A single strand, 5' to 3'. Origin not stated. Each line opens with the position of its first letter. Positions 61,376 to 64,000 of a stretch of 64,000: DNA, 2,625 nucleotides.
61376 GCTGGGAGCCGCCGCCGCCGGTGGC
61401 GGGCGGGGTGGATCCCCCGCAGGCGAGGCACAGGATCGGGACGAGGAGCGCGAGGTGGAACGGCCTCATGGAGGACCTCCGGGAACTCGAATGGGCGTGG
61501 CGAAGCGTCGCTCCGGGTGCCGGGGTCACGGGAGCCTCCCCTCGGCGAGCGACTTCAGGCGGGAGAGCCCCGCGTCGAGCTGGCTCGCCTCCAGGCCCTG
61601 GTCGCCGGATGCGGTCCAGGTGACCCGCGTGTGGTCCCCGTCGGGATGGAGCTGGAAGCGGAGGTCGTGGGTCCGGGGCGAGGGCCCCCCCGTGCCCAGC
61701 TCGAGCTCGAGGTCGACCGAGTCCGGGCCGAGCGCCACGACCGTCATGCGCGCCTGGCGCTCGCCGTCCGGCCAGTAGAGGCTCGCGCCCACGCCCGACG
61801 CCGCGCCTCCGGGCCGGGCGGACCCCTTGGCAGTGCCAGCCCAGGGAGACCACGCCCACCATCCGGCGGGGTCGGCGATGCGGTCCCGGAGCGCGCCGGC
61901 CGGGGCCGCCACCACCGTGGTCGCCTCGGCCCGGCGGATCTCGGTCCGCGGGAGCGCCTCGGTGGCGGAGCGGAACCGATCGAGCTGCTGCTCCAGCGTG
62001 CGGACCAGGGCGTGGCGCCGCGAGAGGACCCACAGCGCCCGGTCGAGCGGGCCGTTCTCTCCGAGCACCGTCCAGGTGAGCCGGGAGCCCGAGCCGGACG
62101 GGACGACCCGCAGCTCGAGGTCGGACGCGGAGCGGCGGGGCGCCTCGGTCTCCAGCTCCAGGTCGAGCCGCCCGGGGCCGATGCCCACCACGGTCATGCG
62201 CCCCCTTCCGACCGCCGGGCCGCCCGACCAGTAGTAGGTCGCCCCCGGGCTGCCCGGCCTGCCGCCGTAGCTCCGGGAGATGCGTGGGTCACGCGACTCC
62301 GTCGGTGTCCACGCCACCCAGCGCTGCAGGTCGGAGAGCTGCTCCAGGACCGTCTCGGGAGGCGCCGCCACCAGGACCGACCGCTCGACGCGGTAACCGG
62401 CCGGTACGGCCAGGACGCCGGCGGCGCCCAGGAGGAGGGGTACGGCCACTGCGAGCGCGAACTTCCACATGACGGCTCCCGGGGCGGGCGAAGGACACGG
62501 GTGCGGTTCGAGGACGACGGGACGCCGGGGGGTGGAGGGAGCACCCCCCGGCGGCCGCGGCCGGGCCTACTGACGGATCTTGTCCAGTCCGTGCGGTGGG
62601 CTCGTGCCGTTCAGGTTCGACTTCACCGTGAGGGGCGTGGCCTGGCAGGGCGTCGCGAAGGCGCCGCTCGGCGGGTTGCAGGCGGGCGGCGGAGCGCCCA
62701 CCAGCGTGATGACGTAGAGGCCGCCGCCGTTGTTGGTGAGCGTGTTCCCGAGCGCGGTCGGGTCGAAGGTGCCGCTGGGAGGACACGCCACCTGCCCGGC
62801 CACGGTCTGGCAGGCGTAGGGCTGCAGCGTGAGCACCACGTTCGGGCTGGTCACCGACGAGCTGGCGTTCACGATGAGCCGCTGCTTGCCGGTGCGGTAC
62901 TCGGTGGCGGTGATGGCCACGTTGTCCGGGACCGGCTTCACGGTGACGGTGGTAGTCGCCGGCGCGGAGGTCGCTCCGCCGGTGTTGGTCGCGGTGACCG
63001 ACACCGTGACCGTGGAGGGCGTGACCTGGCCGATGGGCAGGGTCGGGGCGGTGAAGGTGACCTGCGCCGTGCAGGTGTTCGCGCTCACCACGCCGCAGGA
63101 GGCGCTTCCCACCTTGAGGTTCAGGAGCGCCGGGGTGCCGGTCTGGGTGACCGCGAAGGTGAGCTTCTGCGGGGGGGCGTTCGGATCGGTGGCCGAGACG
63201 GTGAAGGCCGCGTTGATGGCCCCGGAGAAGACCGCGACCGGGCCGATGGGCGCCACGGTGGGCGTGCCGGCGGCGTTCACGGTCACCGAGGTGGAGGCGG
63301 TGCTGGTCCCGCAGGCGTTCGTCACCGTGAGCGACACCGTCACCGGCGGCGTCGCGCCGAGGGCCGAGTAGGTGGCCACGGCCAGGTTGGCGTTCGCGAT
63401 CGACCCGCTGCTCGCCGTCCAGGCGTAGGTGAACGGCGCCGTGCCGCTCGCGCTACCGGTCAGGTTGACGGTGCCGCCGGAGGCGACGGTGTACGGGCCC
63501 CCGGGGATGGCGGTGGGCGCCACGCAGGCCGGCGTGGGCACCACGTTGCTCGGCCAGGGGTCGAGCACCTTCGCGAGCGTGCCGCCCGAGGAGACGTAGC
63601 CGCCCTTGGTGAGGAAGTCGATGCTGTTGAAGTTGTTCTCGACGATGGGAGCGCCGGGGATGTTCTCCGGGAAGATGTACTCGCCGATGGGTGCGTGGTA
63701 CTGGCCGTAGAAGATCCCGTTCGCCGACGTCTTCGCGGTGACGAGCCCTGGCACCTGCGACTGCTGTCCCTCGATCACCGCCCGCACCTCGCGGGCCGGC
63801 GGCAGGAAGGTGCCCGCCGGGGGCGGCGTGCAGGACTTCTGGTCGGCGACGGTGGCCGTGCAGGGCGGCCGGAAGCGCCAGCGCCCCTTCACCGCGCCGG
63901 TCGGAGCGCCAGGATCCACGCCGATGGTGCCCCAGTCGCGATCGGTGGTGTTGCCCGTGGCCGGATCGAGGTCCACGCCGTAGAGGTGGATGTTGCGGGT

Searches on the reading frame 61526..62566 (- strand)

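Call 54: search_protein_families(library=pfam, proteins=[window:61526-62566:-], max_evalue=0.001)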
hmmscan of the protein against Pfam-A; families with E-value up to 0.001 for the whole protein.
window:61526-62566:- (346 aa): 1 family
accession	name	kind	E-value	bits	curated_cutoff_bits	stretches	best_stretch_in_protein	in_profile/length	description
PF10604.15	Polyketide_cyc2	-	1.4e-19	71.2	27.4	2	59-201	3-140/142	Polyketide cyclase / dehydrase and lipid transport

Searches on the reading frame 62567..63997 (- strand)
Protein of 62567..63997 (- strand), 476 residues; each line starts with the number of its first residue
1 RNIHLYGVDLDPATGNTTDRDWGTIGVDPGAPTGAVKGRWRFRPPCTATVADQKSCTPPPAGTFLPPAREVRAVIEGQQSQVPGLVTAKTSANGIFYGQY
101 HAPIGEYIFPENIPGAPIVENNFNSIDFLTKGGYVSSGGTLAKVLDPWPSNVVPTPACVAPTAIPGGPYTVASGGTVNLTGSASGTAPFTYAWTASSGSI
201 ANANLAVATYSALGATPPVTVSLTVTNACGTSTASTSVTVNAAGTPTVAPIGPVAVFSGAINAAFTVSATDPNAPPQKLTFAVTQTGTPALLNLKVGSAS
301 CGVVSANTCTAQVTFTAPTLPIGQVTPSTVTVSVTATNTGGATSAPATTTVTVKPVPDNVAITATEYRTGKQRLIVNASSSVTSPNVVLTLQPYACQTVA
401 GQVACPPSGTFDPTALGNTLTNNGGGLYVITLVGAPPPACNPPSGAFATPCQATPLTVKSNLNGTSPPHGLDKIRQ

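Call 54: search_protein_families(library=pfam, proteins=[window:62567-63997:-], max_evalue=0.001)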
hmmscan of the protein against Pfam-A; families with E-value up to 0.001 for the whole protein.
window:62567-63997:- (476 aa): 1 family
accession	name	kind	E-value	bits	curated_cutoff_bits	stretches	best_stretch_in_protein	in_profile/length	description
PF18911.6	PKD_4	-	4e-05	24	27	1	159-240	2-83/85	PKD domain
